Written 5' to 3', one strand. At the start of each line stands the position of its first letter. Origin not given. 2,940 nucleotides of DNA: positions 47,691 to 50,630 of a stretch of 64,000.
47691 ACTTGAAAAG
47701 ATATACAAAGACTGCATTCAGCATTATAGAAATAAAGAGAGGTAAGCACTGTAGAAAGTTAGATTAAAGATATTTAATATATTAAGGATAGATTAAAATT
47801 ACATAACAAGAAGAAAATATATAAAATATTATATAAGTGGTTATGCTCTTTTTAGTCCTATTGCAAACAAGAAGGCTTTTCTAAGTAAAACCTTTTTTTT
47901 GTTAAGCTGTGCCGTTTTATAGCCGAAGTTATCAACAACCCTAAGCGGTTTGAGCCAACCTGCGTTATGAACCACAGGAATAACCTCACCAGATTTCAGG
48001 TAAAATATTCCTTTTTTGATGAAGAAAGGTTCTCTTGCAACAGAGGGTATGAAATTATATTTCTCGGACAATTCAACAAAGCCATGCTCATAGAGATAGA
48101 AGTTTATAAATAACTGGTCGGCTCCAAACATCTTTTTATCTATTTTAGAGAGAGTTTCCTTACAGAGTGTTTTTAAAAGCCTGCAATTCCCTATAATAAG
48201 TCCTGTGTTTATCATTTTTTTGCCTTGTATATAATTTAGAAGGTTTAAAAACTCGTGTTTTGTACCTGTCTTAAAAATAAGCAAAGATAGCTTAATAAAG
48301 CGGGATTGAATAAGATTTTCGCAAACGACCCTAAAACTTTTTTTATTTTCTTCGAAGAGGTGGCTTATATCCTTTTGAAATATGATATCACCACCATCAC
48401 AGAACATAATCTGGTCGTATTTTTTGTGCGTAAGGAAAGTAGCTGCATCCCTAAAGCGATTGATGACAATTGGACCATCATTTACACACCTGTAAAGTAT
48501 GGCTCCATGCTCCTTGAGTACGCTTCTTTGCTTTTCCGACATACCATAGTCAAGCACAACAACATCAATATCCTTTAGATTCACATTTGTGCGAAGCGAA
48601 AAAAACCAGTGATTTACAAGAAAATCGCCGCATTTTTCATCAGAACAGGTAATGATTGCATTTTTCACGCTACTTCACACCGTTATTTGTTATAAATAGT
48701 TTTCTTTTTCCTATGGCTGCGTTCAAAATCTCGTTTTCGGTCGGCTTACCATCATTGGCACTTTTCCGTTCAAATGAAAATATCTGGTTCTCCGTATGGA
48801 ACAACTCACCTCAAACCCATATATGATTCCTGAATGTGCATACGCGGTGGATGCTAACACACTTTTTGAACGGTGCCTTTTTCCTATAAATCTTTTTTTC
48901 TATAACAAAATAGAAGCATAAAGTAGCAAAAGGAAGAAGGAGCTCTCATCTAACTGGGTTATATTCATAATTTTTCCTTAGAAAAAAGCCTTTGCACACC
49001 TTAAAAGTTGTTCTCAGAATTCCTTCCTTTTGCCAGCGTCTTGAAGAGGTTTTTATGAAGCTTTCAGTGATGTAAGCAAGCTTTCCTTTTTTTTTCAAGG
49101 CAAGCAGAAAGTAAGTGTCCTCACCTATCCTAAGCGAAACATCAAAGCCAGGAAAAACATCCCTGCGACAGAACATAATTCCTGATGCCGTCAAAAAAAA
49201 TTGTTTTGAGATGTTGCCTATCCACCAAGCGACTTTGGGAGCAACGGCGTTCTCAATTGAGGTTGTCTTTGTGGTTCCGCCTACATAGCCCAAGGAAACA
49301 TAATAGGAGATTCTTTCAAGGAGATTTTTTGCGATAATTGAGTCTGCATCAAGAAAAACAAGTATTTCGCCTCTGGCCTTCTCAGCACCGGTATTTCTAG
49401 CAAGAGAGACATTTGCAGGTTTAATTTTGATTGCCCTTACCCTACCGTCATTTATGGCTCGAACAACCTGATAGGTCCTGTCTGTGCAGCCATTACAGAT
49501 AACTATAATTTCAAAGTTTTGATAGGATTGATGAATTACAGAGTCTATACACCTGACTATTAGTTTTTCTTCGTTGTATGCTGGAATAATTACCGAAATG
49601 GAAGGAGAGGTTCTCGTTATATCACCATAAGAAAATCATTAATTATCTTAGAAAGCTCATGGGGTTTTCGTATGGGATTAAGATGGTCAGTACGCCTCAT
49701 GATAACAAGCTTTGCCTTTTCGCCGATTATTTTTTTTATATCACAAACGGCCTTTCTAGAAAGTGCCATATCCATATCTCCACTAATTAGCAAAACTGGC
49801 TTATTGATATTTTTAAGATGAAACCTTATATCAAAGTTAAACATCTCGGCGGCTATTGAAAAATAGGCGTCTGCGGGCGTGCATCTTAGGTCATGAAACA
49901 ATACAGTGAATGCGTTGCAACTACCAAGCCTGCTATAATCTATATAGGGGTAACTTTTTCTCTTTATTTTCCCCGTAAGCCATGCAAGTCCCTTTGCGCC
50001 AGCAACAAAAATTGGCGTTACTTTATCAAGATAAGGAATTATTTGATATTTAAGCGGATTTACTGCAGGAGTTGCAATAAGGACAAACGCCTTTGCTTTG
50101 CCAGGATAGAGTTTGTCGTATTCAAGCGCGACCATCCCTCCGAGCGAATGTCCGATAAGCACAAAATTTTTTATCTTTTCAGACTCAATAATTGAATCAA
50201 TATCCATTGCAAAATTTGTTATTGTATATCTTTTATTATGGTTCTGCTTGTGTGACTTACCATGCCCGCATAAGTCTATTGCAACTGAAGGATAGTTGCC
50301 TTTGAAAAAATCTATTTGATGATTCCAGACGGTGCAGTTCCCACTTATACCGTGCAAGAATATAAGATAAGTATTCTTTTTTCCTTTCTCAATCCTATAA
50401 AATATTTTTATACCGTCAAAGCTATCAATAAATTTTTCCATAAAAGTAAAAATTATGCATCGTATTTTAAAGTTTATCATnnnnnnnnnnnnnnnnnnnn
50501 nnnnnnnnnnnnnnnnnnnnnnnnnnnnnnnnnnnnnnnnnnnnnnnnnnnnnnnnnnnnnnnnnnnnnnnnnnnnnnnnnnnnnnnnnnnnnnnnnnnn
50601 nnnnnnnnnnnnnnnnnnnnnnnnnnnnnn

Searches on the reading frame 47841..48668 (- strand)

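Call 33: search_protein_families(library=pfam, proteins=[window:47841-48668:-], max_evalue=0.001)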
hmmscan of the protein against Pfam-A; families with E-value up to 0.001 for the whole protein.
window:47841-48668:- (275 aa): 1 family
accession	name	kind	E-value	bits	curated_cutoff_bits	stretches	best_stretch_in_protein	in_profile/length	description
PF01501.26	Glyco_transf_8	-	5.4e-05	23.3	24.3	1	79-241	96-248/253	Glycosyl transferase family 8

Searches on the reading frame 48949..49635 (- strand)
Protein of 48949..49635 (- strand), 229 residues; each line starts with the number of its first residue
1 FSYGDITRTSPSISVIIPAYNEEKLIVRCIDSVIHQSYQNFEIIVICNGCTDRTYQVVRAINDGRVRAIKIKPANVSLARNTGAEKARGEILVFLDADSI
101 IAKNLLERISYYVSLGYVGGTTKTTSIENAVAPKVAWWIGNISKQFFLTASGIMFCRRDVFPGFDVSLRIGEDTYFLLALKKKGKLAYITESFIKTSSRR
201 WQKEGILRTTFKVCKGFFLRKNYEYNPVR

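Call 33: search_protein_families(library=pfam, proteins=[window:48949-49635:-], max_evalue=0.001)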
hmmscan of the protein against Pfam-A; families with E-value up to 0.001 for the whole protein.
seq(229 aa): 3 families
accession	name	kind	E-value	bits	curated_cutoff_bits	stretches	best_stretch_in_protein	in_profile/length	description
PF00535.33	Glycos_transf_2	-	4.8e-28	98.6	23.3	1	14-152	1-148/168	Glycosyl transferase family 2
PF13641.12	Glyco_tranf_2_3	-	1.9e-16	61.2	27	1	11-119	1-120/230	Glycosyltransferase like family 2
PF10111.15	Glyco_tranf_2_2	-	3.1e-11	43.7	27.3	1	14-112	1-105/276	Glycosyltransferase like family 2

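Call 34: list_cluster_members(proteins=[window:48949-49620:-, window:48949-49599:-, P0001, window:14906-15202:-, window:14906-15223:-])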
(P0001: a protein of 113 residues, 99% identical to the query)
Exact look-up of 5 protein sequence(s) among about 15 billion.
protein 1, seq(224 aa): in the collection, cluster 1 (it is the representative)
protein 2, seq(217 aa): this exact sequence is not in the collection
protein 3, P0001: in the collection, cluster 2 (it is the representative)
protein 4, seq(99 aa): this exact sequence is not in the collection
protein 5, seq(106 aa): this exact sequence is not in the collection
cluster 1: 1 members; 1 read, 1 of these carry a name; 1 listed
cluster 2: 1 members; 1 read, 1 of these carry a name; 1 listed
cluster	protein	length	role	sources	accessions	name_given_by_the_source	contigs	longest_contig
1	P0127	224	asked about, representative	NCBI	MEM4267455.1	MAG: glycosyltransferase family A protein [Candidatus Woesearchaeota archaeon]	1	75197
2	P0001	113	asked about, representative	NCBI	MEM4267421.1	MAG: LysR family transcriptional regulator [Candidatus Woesearchaeota archaeon]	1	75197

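Call 64: find_homologous_proteins(query=window:48949-49635:-, max_evalue=1e-20)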
Query seq(229 aa) (229 aa): 80 proteins with E <= 1e-20 among 669 candidates.
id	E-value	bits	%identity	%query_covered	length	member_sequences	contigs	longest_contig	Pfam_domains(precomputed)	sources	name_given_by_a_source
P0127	3.5e-144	496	100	98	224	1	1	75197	PF10111.15,PF13641.13,PF00535.33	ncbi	ncbi:MAG: glycosyltransferase family A protein [Candidatus Woesearchaeota archaeon]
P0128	3.9e-81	290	61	95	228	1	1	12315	PF10111.15,PF13641.13,PF00535.33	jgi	jgi:glycosyltransferase involved in cell wall biosynthesis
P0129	2.0e-66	242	51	95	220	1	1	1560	PF10111.15,PF13641.13,PF00535.33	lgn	-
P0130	4.0e-64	235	54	92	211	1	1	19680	PF10111.15,PF13641.13,PF00535.33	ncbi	-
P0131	1.4e-63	233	51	95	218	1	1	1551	PF10111.15,PF13641.13,PF00535.33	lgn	-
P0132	5.9e-63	231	50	95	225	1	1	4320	PF10111.15,PF13641.13,PF00535.33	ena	-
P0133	3.3e-61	225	51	91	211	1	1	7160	PF10111.15,PF13641.13,PF00535.33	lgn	-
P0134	7.3e-61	224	50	95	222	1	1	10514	PF10111.15,PF13641.13,PF00535.33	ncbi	-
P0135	1.6e-59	220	51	93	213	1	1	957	PF10111.15,PF13641.13,PF00535.33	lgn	-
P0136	1.8e-59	219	50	95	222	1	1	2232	PF10111.15,PF13641.13,PF00535.33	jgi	jgi:glycosyltransferase involved in cell wall biosynthesis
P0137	2.4e-59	219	50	91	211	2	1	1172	PF10111.15,PF13506.14,PF13641.13,PF00535.33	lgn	-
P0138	4.3e-59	218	50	93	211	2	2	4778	PF10111.15,PF13641.13,PF00535.33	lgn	-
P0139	3.5e-58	215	49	93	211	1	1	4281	PF10111.15,PF13641.13,PF00535.33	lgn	-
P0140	3.7e-58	215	49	93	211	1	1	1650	PF10111.15,PF13641.13,PF00535.33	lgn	-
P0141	8.9e-58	214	51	91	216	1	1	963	PF10111.15,PF13641.13,PF00535.33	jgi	-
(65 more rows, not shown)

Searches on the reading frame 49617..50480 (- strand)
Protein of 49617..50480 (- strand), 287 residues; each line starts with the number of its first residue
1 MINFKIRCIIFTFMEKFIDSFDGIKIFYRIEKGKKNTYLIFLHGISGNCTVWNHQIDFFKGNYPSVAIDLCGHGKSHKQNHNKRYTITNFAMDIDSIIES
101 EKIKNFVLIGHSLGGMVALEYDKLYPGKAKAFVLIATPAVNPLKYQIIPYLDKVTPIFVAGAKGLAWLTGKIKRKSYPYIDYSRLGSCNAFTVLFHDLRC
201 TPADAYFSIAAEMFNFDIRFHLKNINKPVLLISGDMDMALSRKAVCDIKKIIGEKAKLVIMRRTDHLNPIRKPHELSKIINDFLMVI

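Call 33: search_protein_families(library=pfam, proteins=[window:49617-50480:-], max_evalue=0.001)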
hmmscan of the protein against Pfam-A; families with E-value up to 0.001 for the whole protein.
window:49617-50480:- (287 aa): 6 families
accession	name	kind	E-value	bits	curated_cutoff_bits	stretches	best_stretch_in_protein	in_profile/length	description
PF00561.26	Abhydrolase_1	-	1.7e-19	70.9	25.8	1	39-260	3-232/245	alpha/beta hydrolase fold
PF12146.15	Hydrolase_4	-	1.3e-15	57.8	27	1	37-255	5-220/239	Serine aminopeptidase, S33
PF12697.13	Abhydrolase_6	-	2.5e-15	58.2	26.3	1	39-276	1-214/217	Alpha/beta hydrolase family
PF12695.13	Abhydrolase_5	-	7.9e-06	26.2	27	0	94-136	46-88/164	Alpha/beta hydrolase family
PF07819.20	PGAP1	-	6e-05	23.3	24.3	1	95-142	80-132/233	PGAP1-like alpha/beta domain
PF00975.26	Thioesterase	-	0.00048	20.9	26.4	1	39-121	3-83/226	Thioesterase domain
